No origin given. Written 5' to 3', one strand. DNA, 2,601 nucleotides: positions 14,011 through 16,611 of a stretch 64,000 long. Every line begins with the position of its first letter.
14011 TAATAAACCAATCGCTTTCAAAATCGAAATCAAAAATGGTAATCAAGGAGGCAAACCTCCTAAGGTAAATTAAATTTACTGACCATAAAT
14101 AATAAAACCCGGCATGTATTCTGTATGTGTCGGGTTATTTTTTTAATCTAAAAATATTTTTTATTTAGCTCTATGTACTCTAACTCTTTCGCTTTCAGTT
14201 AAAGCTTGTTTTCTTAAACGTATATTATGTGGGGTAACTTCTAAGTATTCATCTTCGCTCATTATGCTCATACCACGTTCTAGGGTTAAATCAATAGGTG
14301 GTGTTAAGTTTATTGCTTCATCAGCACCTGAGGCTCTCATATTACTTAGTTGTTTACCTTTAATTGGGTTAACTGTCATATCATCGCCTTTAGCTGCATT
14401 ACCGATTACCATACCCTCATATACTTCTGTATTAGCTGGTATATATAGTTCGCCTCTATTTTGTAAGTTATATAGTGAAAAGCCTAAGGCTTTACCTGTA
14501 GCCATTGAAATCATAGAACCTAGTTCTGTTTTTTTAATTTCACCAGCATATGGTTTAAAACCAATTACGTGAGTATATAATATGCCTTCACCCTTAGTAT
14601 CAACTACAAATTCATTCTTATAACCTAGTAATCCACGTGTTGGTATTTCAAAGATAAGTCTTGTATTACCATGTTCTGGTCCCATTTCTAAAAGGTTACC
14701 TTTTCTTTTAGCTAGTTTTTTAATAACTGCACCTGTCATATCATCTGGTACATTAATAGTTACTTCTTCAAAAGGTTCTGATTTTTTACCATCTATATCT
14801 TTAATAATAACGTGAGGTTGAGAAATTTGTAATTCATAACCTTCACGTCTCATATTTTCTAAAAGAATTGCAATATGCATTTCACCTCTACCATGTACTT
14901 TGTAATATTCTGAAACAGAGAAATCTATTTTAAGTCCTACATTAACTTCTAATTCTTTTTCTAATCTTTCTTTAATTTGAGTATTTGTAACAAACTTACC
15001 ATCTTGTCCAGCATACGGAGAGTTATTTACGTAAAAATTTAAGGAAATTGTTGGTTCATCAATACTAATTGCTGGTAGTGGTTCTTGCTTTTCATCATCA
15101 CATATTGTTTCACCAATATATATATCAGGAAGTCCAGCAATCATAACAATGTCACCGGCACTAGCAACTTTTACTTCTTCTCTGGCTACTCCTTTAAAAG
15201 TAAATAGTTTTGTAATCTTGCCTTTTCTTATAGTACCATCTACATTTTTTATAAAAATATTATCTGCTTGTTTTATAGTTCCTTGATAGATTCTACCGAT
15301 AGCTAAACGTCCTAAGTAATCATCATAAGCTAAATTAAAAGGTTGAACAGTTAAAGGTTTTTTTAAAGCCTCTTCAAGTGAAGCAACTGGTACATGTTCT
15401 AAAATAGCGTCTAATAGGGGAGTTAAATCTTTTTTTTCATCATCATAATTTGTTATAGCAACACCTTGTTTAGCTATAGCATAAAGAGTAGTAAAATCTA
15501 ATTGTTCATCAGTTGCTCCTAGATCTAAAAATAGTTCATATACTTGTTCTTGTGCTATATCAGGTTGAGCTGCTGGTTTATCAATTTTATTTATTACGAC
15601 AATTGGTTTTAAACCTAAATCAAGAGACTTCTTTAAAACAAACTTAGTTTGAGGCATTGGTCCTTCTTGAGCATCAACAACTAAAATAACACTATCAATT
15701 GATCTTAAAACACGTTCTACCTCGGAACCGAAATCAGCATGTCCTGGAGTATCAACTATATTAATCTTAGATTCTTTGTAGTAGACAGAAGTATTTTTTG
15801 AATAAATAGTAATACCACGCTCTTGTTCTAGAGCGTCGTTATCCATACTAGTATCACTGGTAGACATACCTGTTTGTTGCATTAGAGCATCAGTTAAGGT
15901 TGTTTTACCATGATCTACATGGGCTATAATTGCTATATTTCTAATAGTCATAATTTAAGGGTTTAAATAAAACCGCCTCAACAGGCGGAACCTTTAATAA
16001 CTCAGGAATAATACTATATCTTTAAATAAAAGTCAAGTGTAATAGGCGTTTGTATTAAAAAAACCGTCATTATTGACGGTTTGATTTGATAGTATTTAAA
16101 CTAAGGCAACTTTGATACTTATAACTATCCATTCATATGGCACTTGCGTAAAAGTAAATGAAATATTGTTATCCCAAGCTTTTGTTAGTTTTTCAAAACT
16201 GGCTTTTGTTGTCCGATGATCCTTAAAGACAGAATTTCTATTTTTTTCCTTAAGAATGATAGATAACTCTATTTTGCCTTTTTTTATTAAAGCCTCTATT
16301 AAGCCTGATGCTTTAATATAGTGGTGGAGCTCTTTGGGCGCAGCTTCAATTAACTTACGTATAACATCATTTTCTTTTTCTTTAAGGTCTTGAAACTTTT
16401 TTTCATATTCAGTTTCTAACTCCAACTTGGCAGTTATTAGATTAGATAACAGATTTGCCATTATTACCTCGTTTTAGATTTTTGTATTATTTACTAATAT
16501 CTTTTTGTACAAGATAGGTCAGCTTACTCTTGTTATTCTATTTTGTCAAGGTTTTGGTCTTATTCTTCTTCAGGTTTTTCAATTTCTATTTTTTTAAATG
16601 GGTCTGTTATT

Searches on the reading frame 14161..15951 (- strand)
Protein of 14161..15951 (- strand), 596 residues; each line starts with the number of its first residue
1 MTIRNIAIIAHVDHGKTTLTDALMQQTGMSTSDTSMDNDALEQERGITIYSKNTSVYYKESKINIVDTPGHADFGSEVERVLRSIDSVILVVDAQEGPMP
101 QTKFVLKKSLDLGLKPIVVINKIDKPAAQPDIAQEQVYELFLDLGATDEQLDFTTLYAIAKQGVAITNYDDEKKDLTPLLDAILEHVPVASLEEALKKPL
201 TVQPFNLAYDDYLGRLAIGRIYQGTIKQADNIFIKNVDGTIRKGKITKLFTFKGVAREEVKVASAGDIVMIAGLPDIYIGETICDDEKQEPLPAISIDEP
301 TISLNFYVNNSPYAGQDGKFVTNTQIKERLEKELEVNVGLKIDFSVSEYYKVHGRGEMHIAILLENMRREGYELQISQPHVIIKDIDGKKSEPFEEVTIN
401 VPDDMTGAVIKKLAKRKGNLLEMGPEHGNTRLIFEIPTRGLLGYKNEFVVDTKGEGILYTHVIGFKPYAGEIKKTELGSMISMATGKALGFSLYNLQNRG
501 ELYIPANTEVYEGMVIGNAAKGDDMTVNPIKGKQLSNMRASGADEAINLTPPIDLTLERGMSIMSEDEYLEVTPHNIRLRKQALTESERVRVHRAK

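Call 77: find_homologous_proteins(query=window:14161-15951:-, max_evalue=1e-100)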
Query window:14161-15951:- (596 aa): 8000 proteins with E <= 1e-100 among 8000 candidates; the best 120 are listed.
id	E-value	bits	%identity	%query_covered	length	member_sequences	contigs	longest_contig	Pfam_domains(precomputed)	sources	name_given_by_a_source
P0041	0.0e+0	1317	100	100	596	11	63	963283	PF21018.3,PF01926.30,PF00679.31,PF00009.34,PF03144.32,PF22042.3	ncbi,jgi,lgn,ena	jgi:GTP-binding protein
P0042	0.0e+0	1173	88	100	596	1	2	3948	PF21018.3,PF01926.30,PF00679.31,PF00009.34,PF03144.32,PF22042.3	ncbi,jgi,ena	-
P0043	0.0e+0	1152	86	100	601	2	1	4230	PF21018.3,PF01926.30,PF00679.31,PF00009.34,PF03144.32,PF22042.3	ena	-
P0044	0.0e+0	1134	85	100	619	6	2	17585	PF21018.3,PF01926.30,PF00679.31,PF00009.34,PF03144.32,PF22042.3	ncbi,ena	-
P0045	0.0e+0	1119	84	100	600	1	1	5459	PF21018.3,PF01926.30,PF00679.31,PF00009.34,PF03144.32,PF22042.3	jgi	-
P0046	0.0e+0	1117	84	100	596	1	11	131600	PF21018.3,PF01926.30,PF00679.31,PF00009.34,PF03144.32,PF22042.3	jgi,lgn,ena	jgi:GTP-binding protein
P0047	0.0e+0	1109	83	100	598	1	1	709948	PF21018.3,PF01926.30,PF00679.31,PF00009.34,PF03144.32,PF22042.3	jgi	jgi:GTP-binding protein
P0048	0.0e+0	1105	83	100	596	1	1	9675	PF21018.3,PF01926.30,PF00679.31,PF09439.17,PF00009.34,PF03144.32,PF22042.3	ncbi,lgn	ncbi:MAG: translational GTPase TypA [Patescibacteria group bacterium]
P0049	0.0e+0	1104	83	100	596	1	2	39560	PF21018.3,PF01926.30,PF00679.31,PF09439.17,PF00009.34,PF03144.32,PF22042.3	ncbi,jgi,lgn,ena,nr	ncbi:translational GTPase TypA [Patescibacteria group bacterium]|nr:translational GTPase TypA [Pates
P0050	0.0e+0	1102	83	100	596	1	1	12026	PF21018.3,PF01926.30,PF00679.31,PF09439.17,PF00009.34,PF03144.32,PF22042.3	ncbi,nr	ncbi:translational GTPase TypA [Patescibacteria group bacterium]|nr:translational GTPase TypA [Pates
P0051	0.0e+0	1099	83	100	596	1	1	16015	PF21018.3,PF01926.30,PF00679.31,PF00009.34,PF03144.32,PF22042.3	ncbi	ncbi:MAG: translational GTPase TypA [Patescibacteria group bacterium]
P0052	0.0e+0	1096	83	100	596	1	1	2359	PF21018.3,PF01926.30,PF00679.31,PF00009.34,PF03144.32,PF22042.3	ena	-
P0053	0.0e+0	1096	82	100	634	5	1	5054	PF21018.3,PF01926.30,PF00679.31,PF00009.34,PF03144.32,PF22042.3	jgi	-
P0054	0.0e+0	1095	81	100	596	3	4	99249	PF21018.3,PF01926.30,PF00679.31,PF00009.34,PF03144.32,PF22042.3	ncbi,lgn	-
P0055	0.0e+0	1094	82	100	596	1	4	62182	PF21018.3,PF01926.30,PF00679.31,PF00009.34,PF03144.32,PF22042.3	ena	-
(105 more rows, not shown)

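Call 78: find_encoding_contigs(protein=P0046, flank=10000, max_places=2)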
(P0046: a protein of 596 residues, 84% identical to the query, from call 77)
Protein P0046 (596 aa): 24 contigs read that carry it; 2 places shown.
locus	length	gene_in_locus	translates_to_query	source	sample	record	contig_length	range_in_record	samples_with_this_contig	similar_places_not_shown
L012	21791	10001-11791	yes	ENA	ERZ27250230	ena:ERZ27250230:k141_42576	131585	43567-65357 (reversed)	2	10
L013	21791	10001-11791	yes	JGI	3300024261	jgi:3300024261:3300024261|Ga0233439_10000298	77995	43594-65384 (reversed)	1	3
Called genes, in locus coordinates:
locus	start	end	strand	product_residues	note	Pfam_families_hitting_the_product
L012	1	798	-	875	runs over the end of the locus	PF02463:SMC_N (faint), PF13555:AAA_29 (faint), PF20703:nSTAND1 (faint), PF17760:UvrA_inter, PF00005:ABC_tran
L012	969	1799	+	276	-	-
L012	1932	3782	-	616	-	PF00270:DEAD (faint), PF04851:ResIII, PF17757:UvrB_inter, PF27431:UvrB_3rd, PF00271:Helicase_C, PF12344:UvrB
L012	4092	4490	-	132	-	-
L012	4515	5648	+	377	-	-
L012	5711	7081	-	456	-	PF00753:Lactamase_B, PF23023:Anti-Pycsar_Apyc1 (weak), PF12706:Lactamase_B_2 (weak), PF16661:Lactamase_B_6, PF10996:Beta-Casp, PF07521:RMMBL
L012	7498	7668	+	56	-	-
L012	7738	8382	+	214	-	PF05175:MTS (weak), PF24675:NpmA (weak), PF13847:Methyltransf_31, PF02390:Methyltransf_4, PF13649:Methyltransf_25 (weak)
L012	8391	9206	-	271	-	PF01149:Fapy_DNA_glyco, PF06831:H2TH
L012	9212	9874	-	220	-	PF01966:HD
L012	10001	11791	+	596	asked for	PF00009:GTP_EFTU, PF01926:MMR_HSR1 (weak), PF22042:EF-G_D2, PF03144:GTP_EFTU_D2, PF00679:EFG_C, PF21018:BipA_C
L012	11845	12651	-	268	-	PF07505:DUF5131, PF04055:Radical_SAM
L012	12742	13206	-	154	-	-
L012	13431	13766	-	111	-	-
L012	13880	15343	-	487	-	PF00005:ABC_tran, PF02463:SMC_N (faint), PF03193:RsgA_GTPase (faint), PF13401:AAA_22 (faint), PF13555:AAA_29 (faint), PF20720:nSTAND3 (faint), PF13304:AAA_21 (weak), PF00005:ABC_tran, +3 more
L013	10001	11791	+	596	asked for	PF00009:GTP_EFTU, PF01926:MMR_HSR1 (weak), PF22042:EF-G_D2, PF03144:GTP_EFTU_D2, PF00679:EFG_C, PF21018:BipA_C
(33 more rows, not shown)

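Call 79: find_encoding_contigs(protein=P0044, flank=10000, max_places=2)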
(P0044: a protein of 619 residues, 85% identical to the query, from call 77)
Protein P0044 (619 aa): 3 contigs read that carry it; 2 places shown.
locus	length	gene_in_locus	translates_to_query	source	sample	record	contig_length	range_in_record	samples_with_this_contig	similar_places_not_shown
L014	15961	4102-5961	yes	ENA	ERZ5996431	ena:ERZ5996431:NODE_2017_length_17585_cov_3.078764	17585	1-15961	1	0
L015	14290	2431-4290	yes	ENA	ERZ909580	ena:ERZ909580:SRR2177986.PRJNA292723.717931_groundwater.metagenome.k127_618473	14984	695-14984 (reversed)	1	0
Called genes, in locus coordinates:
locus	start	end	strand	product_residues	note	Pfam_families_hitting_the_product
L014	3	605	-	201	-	?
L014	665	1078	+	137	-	-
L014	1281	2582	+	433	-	PF04055:Radical_SAM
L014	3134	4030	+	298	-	PF00692:dUTPase, PF22769:DCD, PF00383:dCMP_cyt_deam_1, PF14437:MafB19-deam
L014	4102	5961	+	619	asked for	PF00009:GTP_EFTU, PF01926:MMR_HSR1 (weak), PF22042:EF-G_D2, PF03144:GTP_EFTU_D2, PF00679:EFG_C, PF21018:BipA_C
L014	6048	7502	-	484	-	PF00005:ABC_tran, PF02463:SMC_N (faint), PF03193:RsgA_GTPase (faint), PF13191:AAA_16 (faint), PF13401:AAA_22 (faint), PF13555:AAA_29 (faint), PF13304:AAA_21 (weak), PF00005:ABC_tran, +2 more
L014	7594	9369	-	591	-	PF00270:DEAD, PF00271:Helicase_C, PF03880:DbpA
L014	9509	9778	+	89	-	-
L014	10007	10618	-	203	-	-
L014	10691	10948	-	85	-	-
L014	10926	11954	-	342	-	PF04055:Radical_SAM, PF13186:SPASM (faint)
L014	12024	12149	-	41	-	-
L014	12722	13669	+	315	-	PF01636:APH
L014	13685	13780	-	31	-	-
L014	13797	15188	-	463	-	PF04055:Radical_SAM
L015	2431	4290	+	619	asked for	PF00009:GTP_EFTU, PF01926:MMR_HSR1 (weak), PF22042:EF-G_D2, PF03144:GTP_EFTU_D2, PF00679:EFG_C, PF21018:BipA_C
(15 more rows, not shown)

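Call 81: find_encoding_contigs(protein=P0042, flank=10000, max_places=4)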
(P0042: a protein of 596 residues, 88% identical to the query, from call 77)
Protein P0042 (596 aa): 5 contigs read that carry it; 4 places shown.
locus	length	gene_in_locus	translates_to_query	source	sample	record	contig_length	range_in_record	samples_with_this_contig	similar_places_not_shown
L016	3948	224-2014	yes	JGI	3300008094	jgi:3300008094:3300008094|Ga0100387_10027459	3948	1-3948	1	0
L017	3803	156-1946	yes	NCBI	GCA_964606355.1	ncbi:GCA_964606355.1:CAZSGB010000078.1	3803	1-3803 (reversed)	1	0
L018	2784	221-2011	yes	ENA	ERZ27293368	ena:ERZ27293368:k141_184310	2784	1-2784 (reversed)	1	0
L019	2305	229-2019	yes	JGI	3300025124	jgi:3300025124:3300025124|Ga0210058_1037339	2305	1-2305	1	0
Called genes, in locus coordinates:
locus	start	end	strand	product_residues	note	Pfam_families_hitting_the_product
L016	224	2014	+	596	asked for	PF00009:GTP_EFTU, PF01926:MMR_HSR1 (weak), PF22042:EF-G_D2, PF03144:GTP_EFTU_D2, PF00679:EFG_C, PF21018:BipA_C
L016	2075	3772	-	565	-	PF00270:DEAD, PF00271:Helicase_C, PF28538:Helicase_helical (faint), PF03880:DbpA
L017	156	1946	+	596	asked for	PF00009:GTP_EFTU, PF01926:MMR_HSR1 (weak), PF22042:EF-G_D2, PF03144:GTP_EFTU_D2, PF00679:EFG_C, PF21018:BipA_C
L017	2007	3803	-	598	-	?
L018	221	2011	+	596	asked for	PF00009:GTP_EFTU, PF01926:MMR_HSR1 (weak), PF22042:EF-G_D2, PF03144:GTP_EFTU_D2, PF00679:EFG_C, PF21018:BipA_C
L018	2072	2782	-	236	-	?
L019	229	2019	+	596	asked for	PF00009:GTP_EFTU, PF01926:MMR_HSR1 (weak), PF22042:EF-G_D2, PF03144:GTP_EFTU_D2, PF00679:EFG_C, PF21018:BipA_C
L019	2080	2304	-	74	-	?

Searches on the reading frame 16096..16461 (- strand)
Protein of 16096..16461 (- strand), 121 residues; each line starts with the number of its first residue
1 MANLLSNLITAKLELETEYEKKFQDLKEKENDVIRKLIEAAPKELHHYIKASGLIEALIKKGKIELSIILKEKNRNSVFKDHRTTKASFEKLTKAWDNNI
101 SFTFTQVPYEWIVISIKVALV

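Call 11: search_protein_families(library=pfam, proteins=[window:16096-16461:-], max_evalue=1)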
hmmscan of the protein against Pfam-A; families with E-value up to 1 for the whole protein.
window:16096-16461:- (121 aa): 1 family
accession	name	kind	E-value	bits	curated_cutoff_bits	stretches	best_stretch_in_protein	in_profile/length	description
PF01085.23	HH_signal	-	0.0031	17.7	22.1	1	39-118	23-101/161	Hedgehog amino-terminal signalling domain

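Call 12: search_protein_families(library=ncbifam, proteins=[window:16096-16461:-], max_evalue=1)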
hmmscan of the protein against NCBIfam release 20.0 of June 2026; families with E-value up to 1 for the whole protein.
window:16096-16461:- (121 aa): 0 families

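Call 13: search_protein_families(library=padloc, proteins=[window:16096-16461:-], max_evalue=1)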
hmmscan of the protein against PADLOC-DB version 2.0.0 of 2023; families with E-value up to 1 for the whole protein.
window:16096-16461:- (121 aa): 1 family
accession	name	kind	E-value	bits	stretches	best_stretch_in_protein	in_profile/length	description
PDLC02560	PglZ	-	0.0052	12.9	1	29-97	591-654/798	PglZ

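Call 24: find_encoding_contigs(protein=window:16096-16461:-, flank=10000)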
Protein window:16096-16461:- (121 aa): 24 contigs read that carry it; 2 places shown.
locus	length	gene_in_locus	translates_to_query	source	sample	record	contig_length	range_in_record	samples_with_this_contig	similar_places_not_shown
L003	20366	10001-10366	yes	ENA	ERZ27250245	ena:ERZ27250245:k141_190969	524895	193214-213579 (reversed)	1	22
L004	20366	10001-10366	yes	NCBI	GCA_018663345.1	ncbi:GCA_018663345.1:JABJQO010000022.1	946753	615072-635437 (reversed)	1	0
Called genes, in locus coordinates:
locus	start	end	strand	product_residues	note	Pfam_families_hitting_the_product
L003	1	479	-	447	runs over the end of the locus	PF08245:Mur_ligase_M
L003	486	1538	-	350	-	PF00953:Glycos_transf_4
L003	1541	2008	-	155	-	-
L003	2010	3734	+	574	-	PF05157:MshEN, PF00437:T2SSE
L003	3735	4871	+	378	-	PF00482:T2SSF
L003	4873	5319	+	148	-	-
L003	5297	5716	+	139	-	PF07963:N_methyl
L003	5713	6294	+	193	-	-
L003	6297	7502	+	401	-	-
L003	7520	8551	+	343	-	PF11104:PilM_2, PF06723:MreB_Mbl (faint), PF14450:FtsA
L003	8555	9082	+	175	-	-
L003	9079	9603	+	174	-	PF04350:PilO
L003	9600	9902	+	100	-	-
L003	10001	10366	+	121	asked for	-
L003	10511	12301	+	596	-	PF00009:GTP_EFTU, PF01926:MMR_HSR1 (weak), PF22042:EF-G_D2, PF03144:GTP_EFTU_D2, PF00679:EFG_C, PF21018:BipA_C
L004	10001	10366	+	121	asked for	-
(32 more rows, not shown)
